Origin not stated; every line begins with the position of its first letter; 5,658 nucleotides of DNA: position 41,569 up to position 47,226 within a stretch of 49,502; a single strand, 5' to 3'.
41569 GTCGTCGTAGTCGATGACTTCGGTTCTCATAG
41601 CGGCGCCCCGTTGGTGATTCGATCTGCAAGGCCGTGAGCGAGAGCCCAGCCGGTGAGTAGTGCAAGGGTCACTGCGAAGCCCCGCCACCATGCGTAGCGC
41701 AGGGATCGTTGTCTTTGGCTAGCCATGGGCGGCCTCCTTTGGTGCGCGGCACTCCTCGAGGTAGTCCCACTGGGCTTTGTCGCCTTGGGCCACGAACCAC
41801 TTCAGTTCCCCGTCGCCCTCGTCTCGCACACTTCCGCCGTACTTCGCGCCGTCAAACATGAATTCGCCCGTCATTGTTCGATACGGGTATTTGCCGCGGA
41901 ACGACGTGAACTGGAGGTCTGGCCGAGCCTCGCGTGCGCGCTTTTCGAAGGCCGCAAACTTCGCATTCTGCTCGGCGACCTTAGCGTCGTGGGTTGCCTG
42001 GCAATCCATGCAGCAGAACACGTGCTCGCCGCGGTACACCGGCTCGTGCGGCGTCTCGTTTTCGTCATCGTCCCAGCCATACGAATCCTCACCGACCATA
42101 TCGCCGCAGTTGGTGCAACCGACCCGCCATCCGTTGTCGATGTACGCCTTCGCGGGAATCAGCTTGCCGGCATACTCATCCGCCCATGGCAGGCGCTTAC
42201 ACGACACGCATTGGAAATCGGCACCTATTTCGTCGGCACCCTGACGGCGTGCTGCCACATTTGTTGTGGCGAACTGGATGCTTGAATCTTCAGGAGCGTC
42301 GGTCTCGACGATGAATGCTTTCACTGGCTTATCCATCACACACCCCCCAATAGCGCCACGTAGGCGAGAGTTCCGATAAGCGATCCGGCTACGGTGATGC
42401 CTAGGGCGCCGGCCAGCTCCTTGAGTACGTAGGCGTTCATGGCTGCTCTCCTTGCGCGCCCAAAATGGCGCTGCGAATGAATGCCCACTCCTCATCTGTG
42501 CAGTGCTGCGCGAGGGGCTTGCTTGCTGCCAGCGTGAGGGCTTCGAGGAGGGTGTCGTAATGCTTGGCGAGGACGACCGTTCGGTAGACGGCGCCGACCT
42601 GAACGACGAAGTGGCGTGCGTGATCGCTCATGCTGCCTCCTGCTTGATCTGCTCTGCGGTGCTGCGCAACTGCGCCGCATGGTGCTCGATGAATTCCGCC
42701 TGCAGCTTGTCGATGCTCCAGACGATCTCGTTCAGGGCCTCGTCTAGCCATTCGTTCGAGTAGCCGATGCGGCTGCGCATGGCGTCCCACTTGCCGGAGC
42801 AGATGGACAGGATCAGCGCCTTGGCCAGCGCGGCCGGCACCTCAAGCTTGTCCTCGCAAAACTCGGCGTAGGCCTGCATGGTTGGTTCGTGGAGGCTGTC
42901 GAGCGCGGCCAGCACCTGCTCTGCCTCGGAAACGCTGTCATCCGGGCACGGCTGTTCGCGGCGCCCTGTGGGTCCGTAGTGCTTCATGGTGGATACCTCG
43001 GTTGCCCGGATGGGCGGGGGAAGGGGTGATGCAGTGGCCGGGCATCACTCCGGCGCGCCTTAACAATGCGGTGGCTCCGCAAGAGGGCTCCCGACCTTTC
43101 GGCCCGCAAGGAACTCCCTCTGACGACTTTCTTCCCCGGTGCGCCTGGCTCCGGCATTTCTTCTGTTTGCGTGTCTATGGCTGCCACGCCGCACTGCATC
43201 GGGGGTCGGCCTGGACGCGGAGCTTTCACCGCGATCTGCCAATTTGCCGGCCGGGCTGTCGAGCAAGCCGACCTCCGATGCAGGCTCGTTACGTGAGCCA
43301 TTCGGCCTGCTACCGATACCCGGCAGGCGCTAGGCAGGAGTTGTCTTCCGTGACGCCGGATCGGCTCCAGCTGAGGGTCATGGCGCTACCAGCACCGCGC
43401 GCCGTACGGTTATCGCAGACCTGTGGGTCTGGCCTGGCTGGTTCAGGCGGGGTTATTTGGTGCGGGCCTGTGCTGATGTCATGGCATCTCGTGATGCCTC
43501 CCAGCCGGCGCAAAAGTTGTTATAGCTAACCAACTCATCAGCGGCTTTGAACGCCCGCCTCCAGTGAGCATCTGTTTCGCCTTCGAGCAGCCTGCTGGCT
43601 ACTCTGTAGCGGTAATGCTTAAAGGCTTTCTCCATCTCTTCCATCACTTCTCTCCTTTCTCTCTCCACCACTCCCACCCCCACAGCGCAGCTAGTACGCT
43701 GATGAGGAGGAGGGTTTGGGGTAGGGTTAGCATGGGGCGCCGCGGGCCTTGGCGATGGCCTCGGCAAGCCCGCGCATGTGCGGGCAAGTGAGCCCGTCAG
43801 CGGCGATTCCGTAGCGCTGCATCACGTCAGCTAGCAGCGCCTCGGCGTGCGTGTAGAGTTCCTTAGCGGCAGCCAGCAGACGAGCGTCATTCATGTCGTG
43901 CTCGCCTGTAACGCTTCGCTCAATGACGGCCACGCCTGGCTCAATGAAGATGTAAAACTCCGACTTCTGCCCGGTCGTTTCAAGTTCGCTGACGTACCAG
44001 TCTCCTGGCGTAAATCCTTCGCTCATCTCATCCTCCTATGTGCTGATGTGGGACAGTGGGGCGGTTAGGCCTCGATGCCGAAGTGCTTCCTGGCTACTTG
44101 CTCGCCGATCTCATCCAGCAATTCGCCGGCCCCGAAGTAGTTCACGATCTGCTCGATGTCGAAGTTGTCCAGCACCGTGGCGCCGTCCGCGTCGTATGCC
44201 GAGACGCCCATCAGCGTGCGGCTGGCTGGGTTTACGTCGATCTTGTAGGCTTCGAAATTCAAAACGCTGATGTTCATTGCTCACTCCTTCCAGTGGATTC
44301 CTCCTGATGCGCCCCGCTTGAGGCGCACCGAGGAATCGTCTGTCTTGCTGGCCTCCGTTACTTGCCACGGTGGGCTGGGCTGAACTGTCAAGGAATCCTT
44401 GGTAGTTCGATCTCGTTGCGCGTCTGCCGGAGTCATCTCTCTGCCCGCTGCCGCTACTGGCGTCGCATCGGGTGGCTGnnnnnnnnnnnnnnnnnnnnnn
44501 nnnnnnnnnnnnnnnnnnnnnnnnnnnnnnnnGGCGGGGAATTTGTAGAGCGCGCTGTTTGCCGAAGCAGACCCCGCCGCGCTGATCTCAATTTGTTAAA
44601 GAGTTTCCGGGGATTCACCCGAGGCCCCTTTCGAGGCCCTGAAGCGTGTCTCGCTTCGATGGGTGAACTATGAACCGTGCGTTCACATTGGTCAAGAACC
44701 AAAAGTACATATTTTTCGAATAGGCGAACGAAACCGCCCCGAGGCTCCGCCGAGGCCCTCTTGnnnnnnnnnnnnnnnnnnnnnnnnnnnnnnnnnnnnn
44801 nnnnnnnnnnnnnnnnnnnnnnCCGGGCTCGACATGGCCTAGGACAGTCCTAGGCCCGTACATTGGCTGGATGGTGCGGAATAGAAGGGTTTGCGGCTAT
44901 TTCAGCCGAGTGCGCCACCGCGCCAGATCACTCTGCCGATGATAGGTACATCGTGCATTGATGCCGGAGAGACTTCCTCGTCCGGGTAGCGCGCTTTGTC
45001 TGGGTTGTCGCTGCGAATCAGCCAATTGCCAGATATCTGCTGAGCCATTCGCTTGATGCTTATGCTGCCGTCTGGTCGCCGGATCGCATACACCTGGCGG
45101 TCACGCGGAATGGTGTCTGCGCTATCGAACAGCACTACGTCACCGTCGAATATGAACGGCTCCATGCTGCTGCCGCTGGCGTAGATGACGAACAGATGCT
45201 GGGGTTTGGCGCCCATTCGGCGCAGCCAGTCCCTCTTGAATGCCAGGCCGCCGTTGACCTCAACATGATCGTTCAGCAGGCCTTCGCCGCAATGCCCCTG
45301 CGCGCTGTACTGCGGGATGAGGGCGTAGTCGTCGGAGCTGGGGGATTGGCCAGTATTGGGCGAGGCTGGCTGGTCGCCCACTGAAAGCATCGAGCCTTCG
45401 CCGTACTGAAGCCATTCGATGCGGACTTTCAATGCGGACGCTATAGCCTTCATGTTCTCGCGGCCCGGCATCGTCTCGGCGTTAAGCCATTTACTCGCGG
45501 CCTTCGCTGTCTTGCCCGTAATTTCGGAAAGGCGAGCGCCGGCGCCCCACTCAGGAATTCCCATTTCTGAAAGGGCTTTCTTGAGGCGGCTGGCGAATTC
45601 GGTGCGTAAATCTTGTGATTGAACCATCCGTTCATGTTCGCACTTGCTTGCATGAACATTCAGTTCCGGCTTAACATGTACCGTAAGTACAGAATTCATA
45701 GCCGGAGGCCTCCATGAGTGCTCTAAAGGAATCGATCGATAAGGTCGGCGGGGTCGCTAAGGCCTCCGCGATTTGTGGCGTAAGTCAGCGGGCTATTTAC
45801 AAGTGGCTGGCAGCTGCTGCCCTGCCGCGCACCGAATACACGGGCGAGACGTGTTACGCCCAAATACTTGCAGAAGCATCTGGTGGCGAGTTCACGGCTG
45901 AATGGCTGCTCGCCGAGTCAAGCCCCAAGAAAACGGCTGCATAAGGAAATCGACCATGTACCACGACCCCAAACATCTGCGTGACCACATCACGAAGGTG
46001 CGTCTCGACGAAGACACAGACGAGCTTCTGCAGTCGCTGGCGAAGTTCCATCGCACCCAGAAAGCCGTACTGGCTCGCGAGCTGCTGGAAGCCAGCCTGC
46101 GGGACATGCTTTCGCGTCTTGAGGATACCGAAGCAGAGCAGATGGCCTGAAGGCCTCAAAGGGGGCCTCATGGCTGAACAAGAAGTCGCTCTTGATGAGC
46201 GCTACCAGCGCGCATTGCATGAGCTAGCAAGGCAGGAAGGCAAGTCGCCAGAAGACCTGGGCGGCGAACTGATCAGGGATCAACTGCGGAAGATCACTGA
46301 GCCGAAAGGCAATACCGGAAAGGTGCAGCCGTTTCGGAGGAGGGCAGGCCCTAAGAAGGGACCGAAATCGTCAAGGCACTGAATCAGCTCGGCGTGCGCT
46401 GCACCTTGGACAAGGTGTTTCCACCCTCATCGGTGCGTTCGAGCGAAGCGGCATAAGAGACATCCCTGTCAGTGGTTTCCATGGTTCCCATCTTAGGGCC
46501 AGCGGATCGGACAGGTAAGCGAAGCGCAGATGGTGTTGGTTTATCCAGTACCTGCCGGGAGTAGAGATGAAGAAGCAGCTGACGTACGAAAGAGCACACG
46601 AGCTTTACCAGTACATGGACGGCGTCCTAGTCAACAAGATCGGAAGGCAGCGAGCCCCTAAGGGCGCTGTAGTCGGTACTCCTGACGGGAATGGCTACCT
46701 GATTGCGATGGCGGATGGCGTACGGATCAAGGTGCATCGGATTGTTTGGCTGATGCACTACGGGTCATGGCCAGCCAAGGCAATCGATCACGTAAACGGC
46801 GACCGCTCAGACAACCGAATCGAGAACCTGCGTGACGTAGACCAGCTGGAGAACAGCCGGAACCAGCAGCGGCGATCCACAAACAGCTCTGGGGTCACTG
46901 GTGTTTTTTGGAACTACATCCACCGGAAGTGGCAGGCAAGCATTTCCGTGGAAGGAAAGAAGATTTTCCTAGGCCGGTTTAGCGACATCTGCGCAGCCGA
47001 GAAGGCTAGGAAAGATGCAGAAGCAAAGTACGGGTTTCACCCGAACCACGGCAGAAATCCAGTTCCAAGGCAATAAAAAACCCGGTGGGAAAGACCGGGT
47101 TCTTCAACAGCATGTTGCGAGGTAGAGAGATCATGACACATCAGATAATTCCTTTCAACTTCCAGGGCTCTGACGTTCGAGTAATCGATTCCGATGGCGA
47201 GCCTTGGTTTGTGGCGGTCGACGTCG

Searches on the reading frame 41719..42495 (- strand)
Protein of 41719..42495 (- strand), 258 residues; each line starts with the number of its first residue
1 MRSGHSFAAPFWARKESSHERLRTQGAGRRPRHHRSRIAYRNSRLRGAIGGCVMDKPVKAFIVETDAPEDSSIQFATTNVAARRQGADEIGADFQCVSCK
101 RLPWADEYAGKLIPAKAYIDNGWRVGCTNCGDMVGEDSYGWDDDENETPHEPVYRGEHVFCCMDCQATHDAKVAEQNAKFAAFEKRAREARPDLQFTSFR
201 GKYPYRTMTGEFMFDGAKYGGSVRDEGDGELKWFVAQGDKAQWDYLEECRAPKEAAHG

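Call 95: search_protein_families(library=phrogs, proteins=[window:41719-42495:-], max_evalue=0.00001)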
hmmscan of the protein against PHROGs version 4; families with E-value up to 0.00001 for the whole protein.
window:41719-42495:- (258 aa): 1 family
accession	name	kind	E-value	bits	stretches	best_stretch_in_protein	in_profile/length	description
phrog_8514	-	unknown function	5.6e-48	164.5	1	56-248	2-200/204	-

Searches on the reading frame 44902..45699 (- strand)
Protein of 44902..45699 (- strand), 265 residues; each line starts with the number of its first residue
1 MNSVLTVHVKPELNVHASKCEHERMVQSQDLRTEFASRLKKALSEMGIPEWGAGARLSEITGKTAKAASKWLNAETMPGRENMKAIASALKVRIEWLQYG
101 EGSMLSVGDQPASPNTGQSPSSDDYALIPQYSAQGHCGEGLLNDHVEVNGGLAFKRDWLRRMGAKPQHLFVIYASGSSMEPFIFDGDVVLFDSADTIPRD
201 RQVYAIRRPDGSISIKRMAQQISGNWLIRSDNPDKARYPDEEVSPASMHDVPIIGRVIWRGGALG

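Call 95: search_protein_families(library=phrogs, proteins=[window:44902-45699:-], max_evalue=0.00001)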
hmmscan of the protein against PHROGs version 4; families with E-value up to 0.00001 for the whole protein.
window:44902-45699:- (265 aa): 6 families
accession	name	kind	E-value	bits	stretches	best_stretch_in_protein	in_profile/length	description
phrog_4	-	transcription regulation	5.7e-51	174.7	1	26-261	132-336/400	transcriptional repressor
phrog_6201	-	transcription regulation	5.2e-20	72.5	1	153-260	8-114/121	CI-like repressor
phrog_2328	-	transcription regulation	4e-11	43.8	1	29-130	14-108/128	transcriptional repressor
phrog_2967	-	transcription regulation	3.8e-08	34.1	1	29-105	5-77/225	transcriptional regulator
phrog_811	-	DNA, RNA and nucleotide metabolism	3e-06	27.8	1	164-259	43-130/140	UmuD-like protein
phrog_3037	-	transcription regulation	3.5e-06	28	0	27-103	19-80/189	transcriptional repressor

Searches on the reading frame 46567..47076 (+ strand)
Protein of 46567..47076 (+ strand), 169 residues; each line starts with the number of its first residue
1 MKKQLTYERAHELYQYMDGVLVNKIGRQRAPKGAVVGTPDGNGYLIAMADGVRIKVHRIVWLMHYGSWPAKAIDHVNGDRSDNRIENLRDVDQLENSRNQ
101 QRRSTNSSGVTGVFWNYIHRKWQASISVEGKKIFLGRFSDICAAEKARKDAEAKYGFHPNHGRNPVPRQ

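Call 95: search_protein_families(library=phrogs, proteins=[window:46567-47076:+], max_evalue=0.00001)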
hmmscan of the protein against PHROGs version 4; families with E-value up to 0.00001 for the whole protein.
window:46567-47076:+ (169 aa): 11 families
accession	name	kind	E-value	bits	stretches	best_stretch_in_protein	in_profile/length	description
phrog_99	-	DNA, RNA and nucleotide metabolism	6.1e-64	218.1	1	1-164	105-269/383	HNH endonuclease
phrog_4578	-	DNA, RNA and nucleotide metabolism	2.1e-31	109.5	1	55-164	13-123/130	HNH endonuclease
phrog_3593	-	DNA, RNA and nucleotide metabolism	9.5e-16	59.1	1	42-153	81-194/210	HNH endonuclease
phrog_374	-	DNA, RNA and nucleotide metabolism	1.1e-15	58.5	1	68-155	319-406/617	HNH endonuclease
phrog_59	-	DNA, RNA and nucleotide metabolism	7.6e-13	49.6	1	22-161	152-262/423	HNH endonuclease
phrog_959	-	DNA, RNA and nucleotide metabolism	3.2e-12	47.4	1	11-108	9-114/138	HNH endonuclease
phrog_13470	-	DNA, RNA and nucleotide metabolism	4.3e-10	40.9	1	92-155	79-142/152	HNH endonuclease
phrog_1492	-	DNA, RNA and nucleotide metabolism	1.2e-09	38.9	1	25-108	77-167/414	HNH endonuclease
phrog_826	-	DNA, RNA and nucleotide metabolism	2.3e-08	35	1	42-102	95-160/281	HNH endonuclease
phrog_953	-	DNA, RNA and nucleotide metabolism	6.8e-08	33.2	1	92-153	297-359/420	HNH endonuclease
phrog_30377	-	DNA, RNA and nucleotide metabolism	2.2e-06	28.8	1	55-110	11-64/82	HNH endonuclease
